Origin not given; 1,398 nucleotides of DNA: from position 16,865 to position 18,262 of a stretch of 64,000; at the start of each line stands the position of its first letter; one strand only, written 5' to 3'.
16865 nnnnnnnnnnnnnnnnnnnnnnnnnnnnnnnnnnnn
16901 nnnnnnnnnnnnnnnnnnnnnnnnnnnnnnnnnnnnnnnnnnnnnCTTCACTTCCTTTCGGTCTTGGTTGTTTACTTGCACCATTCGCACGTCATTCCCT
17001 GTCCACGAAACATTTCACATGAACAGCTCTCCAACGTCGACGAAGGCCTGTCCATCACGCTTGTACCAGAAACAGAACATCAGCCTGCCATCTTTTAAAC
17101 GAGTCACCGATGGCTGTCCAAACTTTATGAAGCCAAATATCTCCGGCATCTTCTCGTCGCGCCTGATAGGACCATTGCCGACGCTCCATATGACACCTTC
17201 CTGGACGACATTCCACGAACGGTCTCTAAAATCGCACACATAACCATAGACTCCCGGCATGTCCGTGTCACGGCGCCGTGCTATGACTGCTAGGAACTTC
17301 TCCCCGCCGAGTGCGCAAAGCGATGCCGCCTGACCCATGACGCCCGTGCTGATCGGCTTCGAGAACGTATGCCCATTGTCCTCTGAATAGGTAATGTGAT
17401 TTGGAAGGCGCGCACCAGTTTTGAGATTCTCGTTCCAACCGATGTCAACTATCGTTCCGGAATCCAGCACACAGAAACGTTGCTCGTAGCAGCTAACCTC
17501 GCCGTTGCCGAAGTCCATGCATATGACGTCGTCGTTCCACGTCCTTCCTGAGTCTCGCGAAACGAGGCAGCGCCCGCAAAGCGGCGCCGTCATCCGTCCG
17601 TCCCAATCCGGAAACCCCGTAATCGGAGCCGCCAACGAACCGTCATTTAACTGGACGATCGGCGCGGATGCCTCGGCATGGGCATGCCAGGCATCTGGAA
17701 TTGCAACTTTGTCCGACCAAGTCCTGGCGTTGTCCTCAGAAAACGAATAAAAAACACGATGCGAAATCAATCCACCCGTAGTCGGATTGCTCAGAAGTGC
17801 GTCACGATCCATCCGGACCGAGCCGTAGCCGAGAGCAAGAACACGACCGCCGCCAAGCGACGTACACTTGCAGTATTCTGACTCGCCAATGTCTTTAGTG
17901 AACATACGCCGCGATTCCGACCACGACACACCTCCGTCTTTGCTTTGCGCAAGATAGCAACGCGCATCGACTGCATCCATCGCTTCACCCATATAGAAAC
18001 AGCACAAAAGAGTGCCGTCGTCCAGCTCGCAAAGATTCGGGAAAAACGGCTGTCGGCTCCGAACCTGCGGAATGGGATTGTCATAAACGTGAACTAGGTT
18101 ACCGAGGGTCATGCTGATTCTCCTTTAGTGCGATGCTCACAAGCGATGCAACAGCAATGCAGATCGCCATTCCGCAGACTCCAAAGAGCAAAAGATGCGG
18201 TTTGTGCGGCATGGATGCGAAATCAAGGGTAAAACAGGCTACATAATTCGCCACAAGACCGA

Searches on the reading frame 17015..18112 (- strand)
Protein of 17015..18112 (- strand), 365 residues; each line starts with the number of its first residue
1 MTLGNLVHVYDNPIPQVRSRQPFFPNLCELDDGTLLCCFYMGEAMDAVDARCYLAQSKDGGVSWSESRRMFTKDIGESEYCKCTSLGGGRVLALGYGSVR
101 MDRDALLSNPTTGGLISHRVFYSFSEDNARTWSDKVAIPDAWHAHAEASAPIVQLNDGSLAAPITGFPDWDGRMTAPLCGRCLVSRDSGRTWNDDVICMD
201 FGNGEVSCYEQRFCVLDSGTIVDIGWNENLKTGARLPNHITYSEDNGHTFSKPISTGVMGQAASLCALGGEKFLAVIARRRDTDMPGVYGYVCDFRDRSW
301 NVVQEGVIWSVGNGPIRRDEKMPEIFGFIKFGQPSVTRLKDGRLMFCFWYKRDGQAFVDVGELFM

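Call 7: search_protein_families(library=pfam, proteins=[window:17015-18112:-], max_evalue=0.01)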
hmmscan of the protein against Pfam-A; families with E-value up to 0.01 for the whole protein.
window:17015-18112:- (365 aa): 2 families
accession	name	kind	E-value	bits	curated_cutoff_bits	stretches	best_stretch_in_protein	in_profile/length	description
PF13088.12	BNR_2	-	3.6e-09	36.8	31.4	1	116-269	78-217/277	BNR repeat-like domain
PF02012.26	BNR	-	0.0095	16.2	27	0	57-65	3-11/12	BNR/Asp-box repeat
